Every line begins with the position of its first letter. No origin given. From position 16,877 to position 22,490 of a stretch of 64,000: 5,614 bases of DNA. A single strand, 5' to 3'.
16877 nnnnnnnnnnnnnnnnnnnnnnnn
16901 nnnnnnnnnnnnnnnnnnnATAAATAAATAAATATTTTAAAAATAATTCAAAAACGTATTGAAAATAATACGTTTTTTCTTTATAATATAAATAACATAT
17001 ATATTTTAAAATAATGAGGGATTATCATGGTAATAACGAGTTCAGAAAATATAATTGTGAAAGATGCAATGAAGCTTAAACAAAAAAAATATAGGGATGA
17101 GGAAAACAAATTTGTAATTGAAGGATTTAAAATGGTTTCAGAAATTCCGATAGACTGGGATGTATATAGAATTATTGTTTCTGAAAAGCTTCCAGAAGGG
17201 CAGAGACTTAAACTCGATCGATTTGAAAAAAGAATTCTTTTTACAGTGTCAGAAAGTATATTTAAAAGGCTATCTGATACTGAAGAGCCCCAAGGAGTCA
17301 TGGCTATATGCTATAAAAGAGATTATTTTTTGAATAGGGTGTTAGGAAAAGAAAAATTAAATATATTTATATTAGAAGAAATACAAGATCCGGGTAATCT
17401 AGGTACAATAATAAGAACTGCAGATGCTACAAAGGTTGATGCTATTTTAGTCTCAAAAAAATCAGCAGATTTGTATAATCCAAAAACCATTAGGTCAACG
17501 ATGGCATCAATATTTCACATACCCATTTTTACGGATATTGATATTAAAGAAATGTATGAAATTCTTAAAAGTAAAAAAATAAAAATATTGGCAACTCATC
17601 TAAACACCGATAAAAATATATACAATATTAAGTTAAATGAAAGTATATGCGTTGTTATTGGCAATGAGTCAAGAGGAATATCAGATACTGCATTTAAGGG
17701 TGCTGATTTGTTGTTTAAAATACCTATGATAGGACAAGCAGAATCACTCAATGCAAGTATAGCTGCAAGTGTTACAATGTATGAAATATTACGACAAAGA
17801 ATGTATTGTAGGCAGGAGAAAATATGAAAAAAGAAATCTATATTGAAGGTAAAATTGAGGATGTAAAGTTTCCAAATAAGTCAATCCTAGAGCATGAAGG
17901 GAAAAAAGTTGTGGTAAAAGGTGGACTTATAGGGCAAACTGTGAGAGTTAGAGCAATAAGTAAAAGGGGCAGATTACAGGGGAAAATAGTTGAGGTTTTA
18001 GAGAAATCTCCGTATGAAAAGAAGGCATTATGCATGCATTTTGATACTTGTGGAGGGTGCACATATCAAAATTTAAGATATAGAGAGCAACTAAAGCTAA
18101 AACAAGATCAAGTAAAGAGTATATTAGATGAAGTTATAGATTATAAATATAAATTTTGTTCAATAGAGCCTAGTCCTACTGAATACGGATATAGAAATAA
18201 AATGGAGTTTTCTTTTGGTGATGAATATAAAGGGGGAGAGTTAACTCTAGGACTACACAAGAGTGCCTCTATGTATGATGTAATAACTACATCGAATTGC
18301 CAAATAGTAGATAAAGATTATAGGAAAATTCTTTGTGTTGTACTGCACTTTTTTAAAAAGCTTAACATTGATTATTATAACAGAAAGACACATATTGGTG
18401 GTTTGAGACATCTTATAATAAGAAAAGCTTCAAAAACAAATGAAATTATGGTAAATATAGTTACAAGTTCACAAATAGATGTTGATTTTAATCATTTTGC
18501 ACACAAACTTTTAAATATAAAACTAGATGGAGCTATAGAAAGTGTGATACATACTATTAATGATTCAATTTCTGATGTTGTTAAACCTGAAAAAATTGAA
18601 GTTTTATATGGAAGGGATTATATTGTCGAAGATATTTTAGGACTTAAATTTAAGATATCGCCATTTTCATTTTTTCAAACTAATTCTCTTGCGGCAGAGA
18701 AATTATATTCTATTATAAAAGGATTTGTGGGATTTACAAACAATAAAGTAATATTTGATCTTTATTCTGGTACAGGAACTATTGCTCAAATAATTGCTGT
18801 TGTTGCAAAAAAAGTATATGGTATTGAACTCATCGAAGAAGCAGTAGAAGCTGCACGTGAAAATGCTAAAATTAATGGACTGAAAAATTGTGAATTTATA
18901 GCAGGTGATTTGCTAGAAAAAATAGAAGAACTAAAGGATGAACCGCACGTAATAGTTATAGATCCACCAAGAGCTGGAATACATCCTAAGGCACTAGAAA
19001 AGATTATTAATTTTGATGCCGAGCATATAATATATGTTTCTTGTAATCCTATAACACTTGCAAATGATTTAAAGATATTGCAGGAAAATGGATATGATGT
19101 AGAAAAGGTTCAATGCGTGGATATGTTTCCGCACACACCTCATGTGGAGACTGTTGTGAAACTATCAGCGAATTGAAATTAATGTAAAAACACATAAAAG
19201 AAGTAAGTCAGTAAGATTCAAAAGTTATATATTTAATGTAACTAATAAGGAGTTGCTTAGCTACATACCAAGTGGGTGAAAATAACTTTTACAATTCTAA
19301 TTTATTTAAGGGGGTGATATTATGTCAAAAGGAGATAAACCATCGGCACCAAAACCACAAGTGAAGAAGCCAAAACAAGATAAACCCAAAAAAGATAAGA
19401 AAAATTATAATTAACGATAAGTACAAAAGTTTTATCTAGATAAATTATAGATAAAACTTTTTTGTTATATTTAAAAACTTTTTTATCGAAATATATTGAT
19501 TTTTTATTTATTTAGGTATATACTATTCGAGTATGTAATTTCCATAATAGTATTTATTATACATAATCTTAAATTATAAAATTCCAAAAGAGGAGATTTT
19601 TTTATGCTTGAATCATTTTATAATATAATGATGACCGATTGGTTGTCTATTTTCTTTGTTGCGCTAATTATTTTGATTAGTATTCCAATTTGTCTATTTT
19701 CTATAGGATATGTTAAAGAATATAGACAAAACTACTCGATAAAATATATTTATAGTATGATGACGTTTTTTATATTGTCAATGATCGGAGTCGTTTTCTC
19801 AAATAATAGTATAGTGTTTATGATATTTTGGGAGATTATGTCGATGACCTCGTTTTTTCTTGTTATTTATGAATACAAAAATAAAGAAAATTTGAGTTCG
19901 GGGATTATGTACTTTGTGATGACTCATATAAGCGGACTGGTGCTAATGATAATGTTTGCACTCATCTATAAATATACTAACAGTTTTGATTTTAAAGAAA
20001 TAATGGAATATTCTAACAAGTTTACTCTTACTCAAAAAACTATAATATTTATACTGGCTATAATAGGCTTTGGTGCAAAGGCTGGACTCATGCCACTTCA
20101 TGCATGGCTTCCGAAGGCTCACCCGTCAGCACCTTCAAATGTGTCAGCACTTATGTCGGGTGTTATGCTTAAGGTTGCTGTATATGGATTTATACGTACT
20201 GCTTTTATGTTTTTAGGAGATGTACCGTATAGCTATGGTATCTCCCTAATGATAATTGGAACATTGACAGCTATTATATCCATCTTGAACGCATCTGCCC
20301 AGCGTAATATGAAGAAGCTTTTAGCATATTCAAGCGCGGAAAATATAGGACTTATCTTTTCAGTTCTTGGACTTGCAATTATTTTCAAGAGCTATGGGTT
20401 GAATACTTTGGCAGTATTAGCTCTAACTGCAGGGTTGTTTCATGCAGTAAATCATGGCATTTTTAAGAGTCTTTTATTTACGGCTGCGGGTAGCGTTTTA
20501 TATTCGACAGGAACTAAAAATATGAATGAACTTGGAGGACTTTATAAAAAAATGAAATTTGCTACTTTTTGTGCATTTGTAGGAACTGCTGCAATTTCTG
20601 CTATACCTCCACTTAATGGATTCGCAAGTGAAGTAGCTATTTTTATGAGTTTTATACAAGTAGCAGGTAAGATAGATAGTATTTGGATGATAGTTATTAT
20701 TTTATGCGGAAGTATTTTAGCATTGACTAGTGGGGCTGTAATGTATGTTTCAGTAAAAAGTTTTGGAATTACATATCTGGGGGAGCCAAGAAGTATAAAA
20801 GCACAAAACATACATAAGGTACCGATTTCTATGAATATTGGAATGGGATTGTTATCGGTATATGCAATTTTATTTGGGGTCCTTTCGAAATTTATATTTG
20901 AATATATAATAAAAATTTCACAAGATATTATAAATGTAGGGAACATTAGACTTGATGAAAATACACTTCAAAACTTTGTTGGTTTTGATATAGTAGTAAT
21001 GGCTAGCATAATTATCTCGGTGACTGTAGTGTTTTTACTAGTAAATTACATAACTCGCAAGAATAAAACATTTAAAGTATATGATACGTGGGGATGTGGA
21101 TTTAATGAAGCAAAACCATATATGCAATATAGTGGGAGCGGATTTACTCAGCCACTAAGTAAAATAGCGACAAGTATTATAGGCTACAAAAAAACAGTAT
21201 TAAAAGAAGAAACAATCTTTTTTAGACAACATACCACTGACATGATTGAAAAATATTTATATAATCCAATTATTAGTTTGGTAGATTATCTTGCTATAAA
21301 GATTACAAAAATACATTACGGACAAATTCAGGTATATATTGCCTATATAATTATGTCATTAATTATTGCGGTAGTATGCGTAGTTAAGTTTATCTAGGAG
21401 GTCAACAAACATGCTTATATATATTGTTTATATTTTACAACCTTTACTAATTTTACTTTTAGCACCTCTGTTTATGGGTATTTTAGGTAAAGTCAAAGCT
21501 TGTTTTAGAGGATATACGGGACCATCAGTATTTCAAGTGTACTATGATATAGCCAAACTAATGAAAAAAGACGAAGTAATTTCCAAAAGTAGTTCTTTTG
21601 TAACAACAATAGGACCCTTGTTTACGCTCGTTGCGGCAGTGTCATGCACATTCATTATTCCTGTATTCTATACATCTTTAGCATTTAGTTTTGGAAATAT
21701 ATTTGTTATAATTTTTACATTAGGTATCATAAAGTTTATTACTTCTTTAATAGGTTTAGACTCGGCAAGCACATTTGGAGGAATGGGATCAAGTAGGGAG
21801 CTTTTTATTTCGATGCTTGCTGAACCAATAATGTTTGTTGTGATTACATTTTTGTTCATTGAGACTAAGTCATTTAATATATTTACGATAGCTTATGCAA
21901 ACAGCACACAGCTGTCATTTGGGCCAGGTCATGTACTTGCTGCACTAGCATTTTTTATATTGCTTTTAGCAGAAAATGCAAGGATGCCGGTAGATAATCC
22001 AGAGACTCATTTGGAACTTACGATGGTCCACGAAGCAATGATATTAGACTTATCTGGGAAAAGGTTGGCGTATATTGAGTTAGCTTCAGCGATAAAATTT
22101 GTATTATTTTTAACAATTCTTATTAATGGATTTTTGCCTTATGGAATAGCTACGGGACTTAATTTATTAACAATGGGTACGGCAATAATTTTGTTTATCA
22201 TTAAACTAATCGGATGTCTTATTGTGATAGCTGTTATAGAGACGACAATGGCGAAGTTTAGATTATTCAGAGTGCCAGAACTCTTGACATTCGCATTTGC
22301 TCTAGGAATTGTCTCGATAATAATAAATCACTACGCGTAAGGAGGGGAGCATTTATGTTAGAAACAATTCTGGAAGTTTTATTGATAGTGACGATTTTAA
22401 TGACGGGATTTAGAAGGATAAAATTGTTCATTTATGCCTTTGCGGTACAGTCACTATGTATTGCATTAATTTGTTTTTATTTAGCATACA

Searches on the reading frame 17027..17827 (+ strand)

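Call 13: search_protein_families(library=pfam, proteins=[window:17027-17827:+], max_evalue=0.001)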
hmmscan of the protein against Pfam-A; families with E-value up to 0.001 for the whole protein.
window:17027-17827:+ (266 aa): 3 families
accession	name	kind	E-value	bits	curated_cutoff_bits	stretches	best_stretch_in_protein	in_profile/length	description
PF00588.24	SpoU_methylase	-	3e-38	131.6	29.7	1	113-252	3-142/142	SpoU rRNA Methylase family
PF22435.1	MRM3-like_sub_bind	-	3.9e-18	66.1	27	1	9-93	2-84/84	MRM3-like substrate binding domain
PF08032.17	SpoU_sub_bind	-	6.1e-07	30.1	22.8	1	31-100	2-75/76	RNA 2'-O ribose methyltransferase substrate binding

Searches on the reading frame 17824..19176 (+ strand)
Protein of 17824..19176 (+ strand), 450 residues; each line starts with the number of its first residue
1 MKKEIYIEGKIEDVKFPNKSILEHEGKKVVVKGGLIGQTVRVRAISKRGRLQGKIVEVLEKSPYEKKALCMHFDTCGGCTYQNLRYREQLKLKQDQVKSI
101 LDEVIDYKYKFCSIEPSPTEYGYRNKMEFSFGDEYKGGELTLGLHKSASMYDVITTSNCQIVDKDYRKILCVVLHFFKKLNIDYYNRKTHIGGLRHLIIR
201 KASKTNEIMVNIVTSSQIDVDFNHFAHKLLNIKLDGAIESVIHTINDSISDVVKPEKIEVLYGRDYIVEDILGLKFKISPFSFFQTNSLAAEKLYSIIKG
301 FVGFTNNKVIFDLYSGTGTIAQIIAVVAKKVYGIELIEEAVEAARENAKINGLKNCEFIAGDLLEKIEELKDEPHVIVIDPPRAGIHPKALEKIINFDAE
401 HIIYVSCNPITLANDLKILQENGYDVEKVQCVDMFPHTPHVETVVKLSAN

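Call 13: search_protein_families(library=pfam, proteins=[window:17824-19176:+], max_evalue=0.001)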
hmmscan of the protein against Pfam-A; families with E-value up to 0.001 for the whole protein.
window:17824-19176:+ (450 aa): 12 families
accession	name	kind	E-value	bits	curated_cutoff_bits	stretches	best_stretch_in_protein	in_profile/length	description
PF05958.17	tRNA_U5-meth_tr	-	1.5e-21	77.3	23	1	86-448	2-355/357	tRNA (Uracil-5-)-methyltransferase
PF13847.12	Methyltransf_31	-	8.7e-13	48.6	27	1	306-422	3-125/145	Methyltransferase domain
PF05175.20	MTS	-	3.7e-07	30.4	23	1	307-386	32-112/170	Methyltransferase small domain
PF13649.12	Methyltransf_25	-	1.2e-06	29.5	27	1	310-377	1-68/97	Methyltransferase domain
PF09445.16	Methyltransf_15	-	1.2e-06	28.7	22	1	308-387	2-85/165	RNA cap guanine-N2 methyltransferase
PF03602.21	Cons_hypoth95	-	3.5e-05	24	24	1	292-385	30-125/182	Conserved hypothetical protein 95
PF02475.24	TRM5-TYW2_MTfase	-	3.6e-05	24.2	28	1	305-376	35-108/164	TRM5/TYW2 methyltransferase domain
PF01728.25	FtsJ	-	4.9e-05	23.8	24.1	1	290-381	5-99/181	FtsJ-like methyltransferase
PF01555.25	N6_N4_Mtase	-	0.00048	20.6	26.7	0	306-345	181-220/221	DNA methylase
PF06325.19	PrmA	-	0.00048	20.2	22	1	307-361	162-219/296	Ribosomal protein L11 methyltransferase (PrmA)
PF08241.18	Methyltransf_11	-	0.00065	20.7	21.2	0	315-365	5-53/95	Methyltransferase domain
PF01135.25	PCMT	-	0.00078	19.7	20.3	0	280-362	47-132/210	Protein-L-isoaspartate(D-aspartate) O-methyltransferase (PCMT)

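Call 43: find_related_loci(query=window:17824-19176:+, collection=genome_contigs, flank=10000)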
Query window:17824-19176:+ (450 aa) in genome_contigs; peptide patterns used: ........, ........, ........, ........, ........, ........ (x = any residue, [..] = any of these).
343 stretches matched a pattern; 63 encode a relative of the query (tblastn E <= 1e-3); 63 distinct loci.
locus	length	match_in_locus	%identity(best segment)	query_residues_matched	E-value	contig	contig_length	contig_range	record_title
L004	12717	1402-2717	80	7-450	0e+0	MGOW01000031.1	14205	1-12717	MAG: Clostridiales bacterium GWE2_32_10 gwe2_scaffold_1924, whole genome shotgun sequence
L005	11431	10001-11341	59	2-448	3e-180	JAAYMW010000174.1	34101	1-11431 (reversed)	MAG: Candidatus Epulonipiscium sp. isolate AS20ysBPTH_51 100765_AS20, whole genome shotgun sequence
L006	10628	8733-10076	59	1-447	2e-172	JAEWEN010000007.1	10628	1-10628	MAG: Bacillota bacterium isolate OH_PBlB_144 k127_857272, whole genome shotgun sequence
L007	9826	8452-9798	57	1-448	6e-170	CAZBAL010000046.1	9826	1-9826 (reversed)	MAG TPA_asm: uncultured Clostridia bacterium isolate SRP274231_co1_213 genome assembly, contig: NODE_7286_length_9826_co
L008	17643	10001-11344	56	1-447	2e-167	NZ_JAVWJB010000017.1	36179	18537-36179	MAG: Clostridium sp. isolate CGS1Y3-bin12 NODE_751_length_36179_cov_79.827871, whole genome shotgun sequence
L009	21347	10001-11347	55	1-448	2e-167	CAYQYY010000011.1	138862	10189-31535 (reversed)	MAG TPA_asm: uncultured Clostridia bacterium isolate binchicken_co104_62 genome assembly, contig: NODE_93_length_138862_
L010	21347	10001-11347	54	1-448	1e-165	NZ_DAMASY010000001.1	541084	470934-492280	MAG: Sedimentibacter sp. isolate CTOTU48463 NODE_5_length_541084_cov_12.002530, whole genome shotgun sequence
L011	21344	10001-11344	55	1-447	7e-166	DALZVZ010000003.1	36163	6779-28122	MAG TPA_asm: Sedimentibacter sp. isolate CTOTU47806 NODE_86_length_36163_cov_5.469037, whole genome shotgun sequence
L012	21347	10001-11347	55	1-448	6e-166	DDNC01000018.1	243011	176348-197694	MAG TPA_asm: Firmicutes bacterium UBA2530 UBA2530_contig_827, whole genome shotgun sequence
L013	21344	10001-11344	54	1-447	2e-165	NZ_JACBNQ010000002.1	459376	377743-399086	Sedimentibacter hydroxybenzoicus DSM 7310 contig2, whole genome shotgun sequence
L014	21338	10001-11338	54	1-445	2e-164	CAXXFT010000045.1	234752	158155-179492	MAG: uncultured Sedimentibacter sp. isolate 90ad4bd6-3e3f-41ea-a839-0ac70987d3d1 genome assembly, contig: contig_45, who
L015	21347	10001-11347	53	1-448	7e-164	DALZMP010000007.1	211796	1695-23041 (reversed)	MAG TPA_asm: Sedimentibacter sp. isolate CTOTU47533 NODE_13_length_211796_cov_10.173339, whole genome shotgun sequence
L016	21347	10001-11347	53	1-448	2e-163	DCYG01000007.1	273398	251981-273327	MAG TPA_asm: Firmicutes bacterium UBA2116 UBA2116_contig_40, whole genome shotgun sequence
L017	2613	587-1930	56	1-447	6e-174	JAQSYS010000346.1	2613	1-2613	MAG: Sedimentibacter sp. isolate L_E1_T20_B_bin.26 scaffold_50022, whole genome shotgun sequence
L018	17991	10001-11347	53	1-448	1e-162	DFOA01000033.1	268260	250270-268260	MAG TPA_asm: Firmicutes bacterium UBA3553 UBA3553_contig_97, whole genome shotgun sequence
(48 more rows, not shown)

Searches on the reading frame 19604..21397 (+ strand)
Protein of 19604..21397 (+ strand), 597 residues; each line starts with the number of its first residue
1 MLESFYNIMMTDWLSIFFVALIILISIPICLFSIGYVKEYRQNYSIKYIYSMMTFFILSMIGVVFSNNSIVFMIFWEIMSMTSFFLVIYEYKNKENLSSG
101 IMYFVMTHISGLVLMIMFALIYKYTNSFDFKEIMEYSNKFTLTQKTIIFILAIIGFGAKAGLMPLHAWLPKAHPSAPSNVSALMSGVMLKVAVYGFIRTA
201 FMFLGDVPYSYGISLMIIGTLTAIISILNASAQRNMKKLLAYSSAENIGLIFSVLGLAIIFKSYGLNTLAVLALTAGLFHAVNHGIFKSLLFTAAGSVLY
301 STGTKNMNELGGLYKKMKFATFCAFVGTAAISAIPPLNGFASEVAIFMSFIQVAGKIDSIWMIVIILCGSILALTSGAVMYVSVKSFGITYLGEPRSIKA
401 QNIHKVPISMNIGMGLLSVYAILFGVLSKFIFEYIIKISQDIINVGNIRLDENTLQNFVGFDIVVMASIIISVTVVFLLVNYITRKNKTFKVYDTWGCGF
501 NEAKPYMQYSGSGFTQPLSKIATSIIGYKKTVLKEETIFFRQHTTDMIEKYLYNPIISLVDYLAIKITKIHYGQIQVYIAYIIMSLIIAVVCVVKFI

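Call 13: search_protein_families(library=pfam, proteins=[window:19604-21397:+], max_evalue=0.001)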
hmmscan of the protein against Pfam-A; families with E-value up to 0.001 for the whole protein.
window:19604-21397:+ (597 aa): 1 family
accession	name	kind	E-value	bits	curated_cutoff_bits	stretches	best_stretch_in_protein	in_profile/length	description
PF00361.26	Proton_antipo_M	-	2.2e-54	185.1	21.5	1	66-372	1-293/294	NADH:quinone oxidoreductase/Mrp antiporter, TM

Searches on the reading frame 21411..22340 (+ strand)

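Call 62: search_protein_families(library=pfam, proteins=[window:21411-22340:+], max_evalue=0.00001)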
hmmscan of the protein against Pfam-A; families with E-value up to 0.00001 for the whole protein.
window:21411-22340:+ (309 aa): 1 family
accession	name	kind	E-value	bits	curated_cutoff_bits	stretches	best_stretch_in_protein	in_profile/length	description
PF00146.26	NADHdh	-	1.2e-32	113.9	27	1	13-305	10-296/298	NADH dehydrogenase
